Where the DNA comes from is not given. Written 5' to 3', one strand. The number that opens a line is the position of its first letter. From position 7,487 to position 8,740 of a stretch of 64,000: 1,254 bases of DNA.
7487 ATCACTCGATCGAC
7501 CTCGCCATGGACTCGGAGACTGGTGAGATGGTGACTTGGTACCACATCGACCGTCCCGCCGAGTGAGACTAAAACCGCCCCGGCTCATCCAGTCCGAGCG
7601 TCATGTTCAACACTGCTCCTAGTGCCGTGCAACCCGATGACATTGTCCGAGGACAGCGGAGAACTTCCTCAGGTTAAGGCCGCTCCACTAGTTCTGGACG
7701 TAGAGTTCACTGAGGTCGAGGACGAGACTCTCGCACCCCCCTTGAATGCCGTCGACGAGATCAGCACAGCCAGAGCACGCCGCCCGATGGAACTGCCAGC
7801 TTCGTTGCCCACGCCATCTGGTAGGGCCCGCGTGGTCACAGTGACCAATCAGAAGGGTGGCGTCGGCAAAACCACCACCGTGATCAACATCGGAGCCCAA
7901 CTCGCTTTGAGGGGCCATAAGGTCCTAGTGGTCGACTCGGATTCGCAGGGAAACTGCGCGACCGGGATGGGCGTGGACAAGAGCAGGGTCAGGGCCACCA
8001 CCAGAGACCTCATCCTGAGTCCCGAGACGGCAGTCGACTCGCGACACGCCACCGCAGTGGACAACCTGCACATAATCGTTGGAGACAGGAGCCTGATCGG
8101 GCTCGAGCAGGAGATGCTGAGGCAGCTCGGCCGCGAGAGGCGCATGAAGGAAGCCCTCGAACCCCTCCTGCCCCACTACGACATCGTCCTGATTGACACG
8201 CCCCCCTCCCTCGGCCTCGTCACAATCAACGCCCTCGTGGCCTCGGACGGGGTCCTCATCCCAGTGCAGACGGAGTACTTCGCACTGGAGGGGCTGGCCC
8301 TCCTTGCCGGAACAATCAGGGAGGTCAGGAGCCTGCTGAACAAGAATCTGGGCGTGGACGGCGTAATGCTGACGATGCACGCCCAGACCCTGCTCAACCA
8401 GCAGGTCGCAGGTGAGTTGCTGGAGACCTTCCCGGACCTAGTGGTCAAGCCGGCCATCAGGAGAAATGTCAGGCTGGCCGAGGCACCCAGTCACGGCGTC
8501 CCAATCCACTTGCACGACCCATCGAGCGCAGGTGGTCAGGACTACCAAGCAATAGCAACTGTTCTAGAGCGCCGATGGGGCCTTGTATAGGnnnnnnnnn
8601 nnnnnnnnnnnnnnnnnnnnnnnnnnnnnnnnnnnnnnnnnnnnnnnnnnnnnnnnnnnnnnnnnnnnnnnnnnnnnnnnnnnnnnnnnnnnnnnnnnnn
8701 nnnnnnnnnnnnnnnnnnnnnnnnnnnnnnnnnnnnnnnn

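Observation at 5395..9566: Candidate three-gene membrane-linked ParA module: SAP-domain membrane protein, ParA, and ParB-tagged transporter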

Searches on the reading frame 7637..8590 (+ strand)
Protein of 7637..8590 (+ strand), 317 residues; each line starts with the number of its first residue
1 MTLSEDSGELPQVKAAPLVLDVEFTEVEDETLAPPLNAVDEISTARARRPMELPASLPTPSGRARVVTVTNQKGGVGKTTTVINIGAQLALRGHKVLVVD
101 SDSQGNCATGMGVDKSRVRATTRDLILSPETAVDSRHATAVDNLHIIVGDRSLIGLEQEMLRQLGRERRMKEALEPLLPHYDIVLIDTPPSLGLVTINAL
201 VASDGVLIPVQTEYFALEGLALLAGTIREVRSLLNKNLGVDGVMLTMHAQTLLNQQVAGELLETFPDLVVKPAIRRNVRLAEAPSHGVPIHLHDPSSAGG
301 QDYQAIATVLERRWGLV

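Call 3: search_protein_families(library=pfam, proteins=[window:7637-8590:+], max_evalue=0.01)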
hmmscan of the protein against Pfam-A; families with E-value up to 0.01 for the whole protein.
window:7637-8590:+ (317 aa): 9 families
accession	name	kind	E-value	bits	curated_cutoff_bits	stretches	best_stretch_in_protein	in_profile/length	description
PF13614.12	AAA_31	-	2.8e-54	184.2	27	1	65-239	2-176/177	AAA domain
PF01656.29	CbiA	-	2.1e-20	73.4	25.4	1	67-290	1-125/125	CobQ/CobB/MinD/ParA nucleotide binding domain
PF09140.17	MipZ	-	1e-08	35.2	20.7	1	66-223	2-142/262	ATPase MipZ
PF10609.15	ParA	-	8.1e-08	32.4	27.1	1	65-197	4-128/246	NUBPL iron-transfer P-loop NTPase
PF06564.18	CBP_BcsQ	-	4.9e-06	26.7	21.3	1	66-307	3-230/234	Cellulose biosynthesis protein BcsQ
PF03308.22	MeaB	-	8.8e-06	25.3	23.1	1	51-121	20-90/273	Methylmalonyl Co-A mutase-associated GTPase MeaB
PF02374.21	ArsA_ATPase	-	5.5e-05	23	24.3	1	67-105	4-41/305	Anion-transporting ATPase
PF00142.24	Fer4_NifH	-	0.0001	22.4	25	1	73-106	8-41/271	4Fe-4S iron sulfur cluster binding proteins, NifH/frxC family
PF07015.17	VirC1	-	0.00037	20.3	24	1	66-103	3-40/231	VirC1 protein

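Call 17: search_solved_structures(query=window:7637-8590:+, show_alignments=3, max_evalue=1e-10)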
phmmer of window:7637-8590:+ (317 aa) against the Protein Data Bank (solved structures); distinct sequences matched with E-value up to 1e-10: 15.
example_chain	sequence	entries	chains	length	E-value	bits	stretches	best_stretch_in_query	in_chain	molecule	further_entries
8ray_B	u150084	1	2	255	5.3e-57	196.9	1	63-312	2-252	ParA family protein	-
1wcv_1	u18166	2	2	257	2.5e-49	171.8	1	63-308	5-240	SEGREGATION PROTEIN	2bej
2bek_A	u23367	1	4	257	3.4e-48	168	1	63-308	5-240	SEGREGATION PROTEIN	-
6iub_A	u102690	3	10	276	1.6e-40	142.8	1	64-308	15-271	SpoOJ regulator (Soj)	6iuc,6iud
8jmj_A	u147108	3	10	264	2.8e-39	138.8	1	65-308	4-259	SpoOJ regulator (Soj)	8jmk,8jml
4pfs_A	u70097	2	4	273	3.3e-37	131.9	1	64-314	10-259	Cobyrinic Acid a,c-diamide synthase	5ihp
5if9_A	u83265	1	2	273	4.3e-37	131.6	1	64-314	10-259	Cobyrinic Acid a,c-diamide synthase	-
1g3q_A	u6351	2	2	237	2e-16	63.8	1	64-311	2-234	CELL DIVISION INHIBITOR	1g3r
3k9g_A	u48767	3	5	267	2.5e-16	63.5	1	62-231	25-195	PF-32 protein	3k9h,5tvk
1ion_A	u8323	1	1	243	1.2e-15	61.2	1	64-314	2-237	PROBABLE CELL DIVISION INHIBITOR MIND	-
6non_A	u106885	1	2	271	1.9e-14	57.2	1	63-236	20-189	Cobyrinic acid ac-diamide synthase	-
6noo_A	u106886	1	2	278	2e-14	57.1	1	63-236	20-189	Maintenance of carboxysome positioning A protein, MCDA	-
6nop_B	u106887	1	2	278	2.7e-13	53.5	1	63-236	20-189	Cobyrinic acid ac-diamide synthase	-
7dut_A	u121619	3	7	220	2.5e-12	50.3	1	66-229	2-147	SOJ protein (Soj)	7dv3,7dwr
1hyq_A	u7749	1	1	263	3.4e-11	46.6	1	64-302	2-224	CELL DIVISION INHIBITOR (MIND-1)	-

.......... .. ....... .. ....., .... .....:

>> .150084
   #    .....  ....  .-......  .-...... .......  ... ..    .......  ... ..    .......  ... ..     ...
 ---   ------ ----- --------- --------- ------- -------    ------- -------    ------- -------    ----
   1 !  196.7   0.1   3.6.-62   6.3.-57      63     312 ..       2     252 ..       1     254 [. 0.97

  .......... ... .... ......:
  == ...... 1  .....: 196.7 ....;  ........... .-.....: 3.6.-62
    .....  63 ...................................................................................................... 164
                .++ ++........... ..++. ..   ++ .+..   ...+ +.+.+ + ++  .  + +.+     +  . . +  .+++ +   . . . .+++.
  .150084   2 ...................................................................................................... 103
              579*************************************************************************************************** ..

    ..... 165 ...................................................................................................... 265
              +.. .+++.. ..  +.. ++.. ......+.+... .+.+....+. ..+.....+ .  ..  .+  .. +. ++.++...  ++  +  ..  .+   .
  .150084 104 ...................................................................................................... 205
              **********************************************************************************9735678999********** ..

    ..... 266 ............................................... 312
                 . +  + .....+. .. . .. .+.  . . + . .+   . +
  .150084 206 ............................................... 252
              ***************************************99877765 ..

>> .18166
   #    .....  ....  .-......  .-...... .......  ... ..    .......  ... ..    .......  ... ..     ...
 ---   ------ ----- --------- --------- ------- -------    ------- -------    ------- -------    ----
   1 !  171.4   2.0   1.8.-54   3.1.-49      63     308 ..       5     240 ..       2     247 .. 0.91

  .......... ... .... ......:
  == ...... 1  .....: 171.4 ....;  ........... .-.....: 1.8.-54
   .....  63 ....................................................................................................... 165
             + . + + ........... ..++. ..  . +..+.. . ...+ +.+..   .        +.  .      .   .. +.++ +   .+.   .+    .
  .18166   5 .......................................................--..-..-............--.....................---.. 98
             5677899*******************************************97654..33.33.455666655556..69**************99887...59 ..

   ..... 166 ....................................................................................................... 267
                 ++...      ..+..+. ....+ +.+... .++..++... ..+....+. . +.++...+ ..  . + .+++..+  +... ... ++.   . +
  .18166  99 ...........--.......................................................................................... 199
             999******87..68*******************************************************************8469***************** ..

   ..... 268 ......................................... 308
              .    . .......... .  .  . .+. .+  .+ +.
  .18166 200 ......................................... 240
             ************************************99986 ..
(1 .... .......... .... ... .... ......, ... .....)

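Call 31: search_protein_representatives(protein=window:7637-8590:+)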
Query: 317 residues. Proteins with E-value up to 0.001 (for the whole library): 57038; up to 1e-10: 24553; up to 1e-30: 3293. The best 150 are listed.
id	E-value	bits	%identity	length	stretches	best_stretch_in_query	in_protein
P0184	1.2e-124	432.1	65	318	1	7-315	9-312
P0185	3.9e-111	387.8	62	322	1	18-314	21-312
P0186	2.1e-65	237.7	48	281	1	66-313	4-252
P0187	7.8e-65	235.8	44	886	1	33-316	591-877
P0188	1.5e-63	231.6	50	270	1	59-312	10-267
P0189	4.1e-63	230.2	64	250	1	19-196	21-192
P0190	4.5e-63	230.0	45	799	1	39-316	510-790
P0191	1.7e-62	228.1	48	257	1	65-311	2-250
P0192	1.9e-62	228.0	41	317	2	96-310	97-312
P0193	2.8e-62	227.4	45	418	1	20-307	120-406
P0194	5.3e-62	226.5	44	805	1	41-316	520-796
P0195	6.3e-62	226.3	46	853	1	57-316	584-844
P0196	6.4e-62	226.2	50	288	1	63-308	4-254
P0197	7.8e-62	226.0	45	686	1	39-316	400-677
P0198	8.7e-62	225.8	45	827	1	40-316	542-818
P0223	6.8e-60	219.6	45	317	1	63-311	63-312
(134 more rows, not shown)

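Call 32: list_cluster_members(proteins=[P0184, P0185, P0186, P0187, P0188, P0191, P0192, P0193, P0196, P0223])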
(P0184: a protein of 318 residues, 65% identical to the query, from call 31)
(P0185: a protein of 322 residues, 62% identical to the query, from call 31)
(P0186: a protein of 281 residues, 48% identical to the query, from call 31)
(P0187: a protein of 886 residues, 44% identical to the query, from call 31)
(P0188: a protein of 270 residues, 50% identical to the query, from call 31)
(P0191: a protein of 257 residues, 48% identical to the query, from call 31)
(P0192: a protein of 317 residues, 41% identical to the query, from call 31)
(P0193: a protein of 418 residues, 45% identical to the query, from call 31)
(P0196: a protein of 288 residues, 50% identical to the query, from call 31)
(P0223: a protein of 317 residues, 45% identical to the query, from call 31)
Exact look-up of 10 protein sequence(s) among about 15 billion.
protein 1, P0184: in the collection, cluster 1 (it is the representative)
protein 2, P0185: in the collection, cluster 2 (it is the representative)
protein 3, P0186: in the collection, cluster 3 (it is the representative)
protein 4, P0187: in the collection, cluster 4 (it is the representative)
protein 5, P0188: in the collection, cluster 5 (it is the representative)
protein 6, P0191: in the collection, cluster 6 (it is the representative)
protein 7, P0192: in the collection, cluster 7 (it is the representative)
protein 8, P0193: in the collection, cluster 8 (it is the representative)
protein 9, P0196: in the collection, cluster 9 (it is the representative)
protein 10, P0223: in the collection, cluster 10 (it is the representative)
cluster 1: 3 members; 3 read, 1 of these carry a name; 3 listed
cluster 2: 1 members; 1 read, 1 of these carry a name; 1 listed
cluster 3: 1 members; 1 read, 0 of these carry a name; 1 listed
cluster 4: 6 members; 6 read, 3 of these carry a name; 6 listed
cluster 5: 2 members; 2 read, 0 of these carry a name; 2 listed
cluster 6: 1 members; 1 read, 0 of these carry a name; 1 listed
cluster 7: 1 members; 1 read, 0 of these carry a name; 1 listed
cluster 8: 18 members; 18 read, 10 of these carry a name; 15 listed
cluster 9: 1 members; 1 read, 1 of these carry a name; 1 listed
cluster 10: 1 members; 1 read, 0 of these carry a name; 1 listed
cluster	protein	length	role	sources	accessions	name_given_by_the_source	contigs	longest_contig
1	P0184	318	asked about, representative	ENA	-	-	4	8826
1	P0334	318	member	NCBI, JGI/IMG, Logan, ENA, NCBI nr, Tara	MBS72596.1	MAG: sporulation initiation inhibitor Soj [Thermoplasmata archaeon] | sporulation initiation inhibitor Soj [Thermoplasmata archaeon] | strand:+ start:6925 stop:7881 length:957 start_codon:yes stop_codon:yes gene_type:complete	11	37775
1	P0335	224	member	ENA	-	-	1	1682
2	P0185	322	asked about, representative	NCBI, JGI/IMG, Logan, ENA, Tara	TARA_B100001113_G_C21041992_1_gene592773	strand:+ start:66 stop:1034 length:969 start_codon:yes stop_codon:yes gene_type:complete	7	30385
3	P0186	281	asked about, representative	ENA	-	-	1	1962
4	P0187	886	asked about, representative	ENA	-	-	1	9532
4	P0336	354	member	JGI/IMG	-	chromosome partitioning protein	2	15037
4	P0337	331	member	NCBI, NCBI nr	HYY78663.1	MAG TPA: AAA family ATPase [Actinomycetes bacterium] | AAA family ATPase [Actinomycetes bacterium]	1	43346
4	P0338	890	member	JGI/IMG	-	chromosome partitioning protein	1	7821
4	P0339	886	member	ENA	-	-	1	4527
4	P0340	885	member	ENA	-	-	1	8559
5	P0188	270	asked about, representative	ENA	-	-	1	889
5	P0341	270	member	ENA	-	-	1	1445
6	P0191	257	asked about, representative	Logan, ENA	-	-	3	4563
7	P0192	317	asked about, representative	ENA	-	-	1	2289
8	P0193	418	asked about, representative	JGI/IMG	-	-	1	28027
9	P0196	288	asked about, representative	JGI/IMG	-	chromosome partitioning protein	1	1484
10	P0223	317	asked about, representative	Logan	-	-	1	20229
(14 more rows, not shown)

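Call 34: find_homologous_proteins(query=P0334)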
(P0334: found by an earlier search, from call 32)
Query P0334 (318 aa): 6924 proteins with E <= 0.001 among 8000 candidates; the best 120 are listed.
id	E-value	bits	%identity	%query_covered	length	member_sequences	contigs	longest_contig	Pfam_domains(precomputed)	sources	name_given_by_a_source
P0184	3.5e-203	692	100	100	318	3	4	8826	PF10609.16,PF01656.30,PF13614.13,PF09140.18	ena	-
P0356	1.7e-175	601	87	97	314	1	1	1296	PF10609.16,PF01656.30,PF13614.13,PF09140.18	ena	-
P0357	5.2e-171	586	84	99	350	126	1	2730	PF10609.16,PF01656.30,PF13614.13,PF09140.18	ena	-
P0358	2.8e-169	580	84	99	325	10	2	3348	PF10609.16,PF01656.30,PF13614.13,PF09140.18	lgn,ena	-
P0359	5.1e-168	576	82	98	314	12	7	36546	PF00142.25,PF10609.16,PF01656.30,PF13614.13,PF09140.18,PF06564.19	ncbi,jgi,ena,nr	ncbi:MAG: AAA family ATPase [Candidatus Thalassarchaeaceae archaeon]|jgi:chromosome partitioning pro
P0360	6.5e-168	576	82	98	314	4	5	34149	PF00142.25,PF10609.16,PF01656.30,PF13614.13,PF09140.18,PF06564.19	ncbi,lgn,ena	-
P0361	3.1e-166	570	79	100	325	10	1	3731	PF10609.16,PF01656.30,PF13614.13,PF09140.18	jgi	-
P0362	3.3e-159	547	78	99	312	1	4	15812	PF00142.25,PF10609.16,PF01656.30,PF13614.13,PF09140.18,PF06564.19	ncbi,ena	-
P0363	2.0e-158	545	77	98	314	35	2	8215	PF00142.25,PF10609.16,PF01656.30,PF13614.13,PF09140.18,PF06564.19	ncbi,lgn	-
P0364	2.6e-149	515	75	97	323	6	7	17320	PF00142.25,PF10609.16,PF01656.30,PF13614.13,PF09140.18,PF06564.19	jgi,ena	-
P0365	3.5e-147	508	75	97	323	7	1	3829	PF00142.25,PF10609.16,PF01656.30,PF13614.13,PF09140.18,PF06564.19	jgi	-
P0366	3.5e-144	498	73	97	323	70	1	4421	PF00142.25,PF10609.16,PF01656.30,PF13614.13,PF09140.18,PF06564.19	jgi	jgi:chromosome partitioning protein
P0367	1.2e-136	473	61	97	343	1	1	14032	PF10609.16,PF01656.30,PF13614.13,PF09140.18,PF06564.19,PF02374.22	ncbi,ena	-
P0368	4.2e-134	465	68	95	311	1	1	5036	PF00142.25,PF10609.16,PF01656.30,PF13614.13,PF09140.18,PF02374.22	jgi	jgi:chromosome partitioning protein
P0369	1.1e-133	464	68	97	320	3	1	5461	PF00142.25,PF10609.16,PF01656.30,PF13614.13,PF09140.18,PF06564.19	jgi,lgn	jgi:chromosome partitioning protein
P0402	3.7e-128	445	63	97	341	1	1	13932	PF10609.16,PF01656.30,PF13614.13,PF07015.18,PF09140.18,PF06564.19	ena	-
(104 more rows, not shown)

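Call 35: find_encoding_contigs(protein=P0359, flank=7000, max_places=2)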
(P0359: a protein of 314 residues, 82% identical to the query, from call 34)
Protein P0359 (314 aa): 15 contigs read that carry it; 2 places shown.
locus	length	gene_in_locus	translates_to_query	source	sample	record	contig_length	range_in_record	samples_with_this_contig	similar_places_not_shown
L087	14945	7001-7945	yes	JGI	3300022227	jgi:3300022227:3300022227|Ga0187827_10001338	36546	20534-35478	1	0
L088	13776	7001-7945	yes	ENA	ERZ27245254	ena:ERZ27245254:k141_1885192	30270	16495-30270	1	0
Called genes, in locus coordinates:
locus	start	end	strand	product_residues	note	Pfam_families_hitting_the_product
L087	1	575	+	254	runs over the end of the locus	-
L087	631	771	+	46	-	-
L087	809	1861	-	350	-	PF00589:Phage_integrase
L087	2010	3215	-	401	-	PF18030:Rimk_N, PF14397:ATPgrasp_ST (faint), PF02655:ATP-grasp_3, PF02955:GSH-S_ATP, PF08443:RimK, PF07478:Dala_Dala_lig_C (weak)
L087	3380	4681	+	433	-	-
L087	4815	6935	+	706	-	PF02037:SAP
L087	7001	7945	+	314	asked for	PF00142:Fer4_NifH (faint), PF06564:CBP_BcsQ (weak), PF09140:MipZ, PF10609:ParA (weak), PF13614:AAA_31, PF01656:CbiA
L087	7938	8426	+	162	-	-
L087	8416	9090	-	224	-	PF00881:Nitroreductase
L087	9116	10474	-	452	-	PF03051:Peptidase_C1_2, PF00112:Peptidase_C1 (faint)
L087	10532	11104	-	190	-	-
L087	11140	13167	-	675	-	-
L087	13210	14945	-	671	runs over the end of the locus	-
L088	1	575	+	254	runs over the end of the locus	-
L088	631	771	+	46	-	-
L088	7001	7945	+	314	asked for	PF00142:Fer4_NifH (faint), PF06564:CBP_BcsQ (weak), PF09140:MipZ, PF10609:ParA (weak), PF13614:AAA_31, PF01656:CbiA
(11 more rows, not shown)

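Call 36: find_encoding_contigs(protein=P0367, flank=7000, max_places=2)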
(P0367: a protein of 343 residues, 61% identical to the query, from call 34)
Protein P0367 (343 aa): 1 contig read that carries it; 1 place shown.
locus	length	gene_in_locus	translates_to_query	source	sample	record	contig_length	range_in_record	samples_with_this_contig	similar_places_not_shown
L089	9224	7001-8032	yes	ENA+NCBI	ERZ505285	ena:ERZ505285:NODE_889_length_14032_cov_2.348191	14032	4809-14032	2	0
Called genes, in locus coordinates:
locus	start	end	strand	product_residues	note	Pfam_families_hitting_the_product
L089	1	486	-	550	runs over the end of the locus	PF01189:Methyltr_RsmB-F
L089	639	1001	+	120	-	-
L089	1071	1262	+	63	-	-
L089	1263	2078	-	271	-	-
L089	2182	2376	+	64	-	-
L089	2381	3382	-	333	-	PF00589:Phage_integrase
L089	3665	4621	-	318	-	PF18030:Rimk_N, PF14397:ATPgrasp_ST (faint), PF02655:ATP-grasp_3, PF08443:RimK, PF02955:GSH-S_ATP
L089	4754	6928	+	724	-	PF02037:SAP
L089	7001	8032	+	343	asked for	PF02374:ArsA_ATPase (faint), PF06564:CBP_BcsQ (faint), PF09140:MipZ (weak), PF10609:ParA, PF13614:AAA_31, PF01656:CbiA, PF13614:AAA_31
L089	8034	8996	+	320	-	PF00892:EamA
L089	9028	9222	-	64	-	?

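Call 37: find_encoding_contigs(protein=P0402, flank=7000, max_places=2)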
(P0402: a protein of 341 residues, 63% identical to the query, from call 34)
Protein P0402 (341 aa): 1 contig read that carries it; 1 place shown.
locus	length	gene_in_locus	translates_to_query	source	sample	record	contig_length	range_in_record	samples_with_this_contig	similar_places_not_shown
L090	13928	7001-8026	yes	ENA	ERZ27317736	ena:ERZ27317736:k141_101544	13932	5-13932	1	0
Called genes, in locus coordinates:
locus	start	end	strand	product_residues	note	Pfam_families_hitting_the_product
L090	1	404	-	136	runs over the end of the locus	?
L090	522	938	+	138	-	-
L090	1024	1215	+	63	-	-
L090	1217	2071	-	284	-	-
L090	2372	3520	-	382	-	PF00589:Phage_integrase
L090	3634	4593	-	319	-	PF18030:Rimk_N, PF14397:ATPgrasp_ST (faint), PF02655:ATP-grasp_3, PF08443:RimK, PF02955:GSH-S_ATP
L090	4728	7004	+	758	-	PF02037:SAP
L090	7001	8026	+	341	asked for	PF01656:CbiA, PF06564:CBP_BcsQ (weak), PF07015:VirC1 (faint), PF09140:MipZ (weak), PF10609:ParA, PF13614:AAA_31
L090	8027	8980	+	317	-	PF00892:EamA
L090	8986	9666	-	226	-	PF00881:Nitroreductase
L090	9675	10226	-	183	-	-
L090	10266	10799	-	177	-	PF01472:PUA, PF26292:PUA_elF2D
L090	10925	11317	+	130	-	PF01201:Ribosomal_S8e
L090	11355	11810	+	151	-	PF01922:SRP19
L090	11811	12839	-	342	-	PF01063:Aminotran_4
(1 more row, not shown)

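Call 42: search_protein_families(library=pfam, proteins=[L087:7938-8423:+, L087:3380-4678:+, L087:4815-6932:+], max_evalue=1)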
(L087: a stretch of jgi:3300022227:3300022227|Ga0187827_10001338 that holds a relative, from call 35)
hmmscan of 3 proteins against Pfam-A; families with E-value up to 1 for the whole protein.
L087:7938-8423:+ (162 aa): 2 families
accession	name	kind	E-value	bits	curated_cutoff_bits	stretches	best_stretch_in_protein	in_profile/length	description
PF01324.24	Diphtheria_R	-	0.027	14.5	25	1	83-123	22-67/167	Diphtheria toxin, R domain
PF22608.2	DNAX_ATPase_lid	-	0.057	13.6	27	1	67-88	2-23/49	DNA polymerase III clamp loader subunit, ATPase lid domain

L087:3380-4678:+ (433 aa): 1 family
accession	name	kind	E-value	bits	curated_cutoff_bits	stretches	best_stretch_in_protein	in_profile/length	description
PF25317.1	SAM_SMF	-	0.026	15.2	27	1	401-422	29-50/65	SMF/DprA SAM domain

L087:4815-6932:+ (706 aa): 3 families
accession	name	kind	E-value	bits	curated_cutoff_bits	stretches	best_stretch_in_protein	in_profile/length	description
PF02037.33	SAP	-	4.2e-13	49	23.9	1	12-45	2-35/37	SAP domain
PF18953.6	SAP_new25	-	2.7e-05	24.2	26.3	1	20-42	13-35/51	SAP domain-containing new25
PF07498.18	Rho_N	-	0.0068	16.8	24.9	1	11-47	1-39/43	Rho termination factor, N-terminal domain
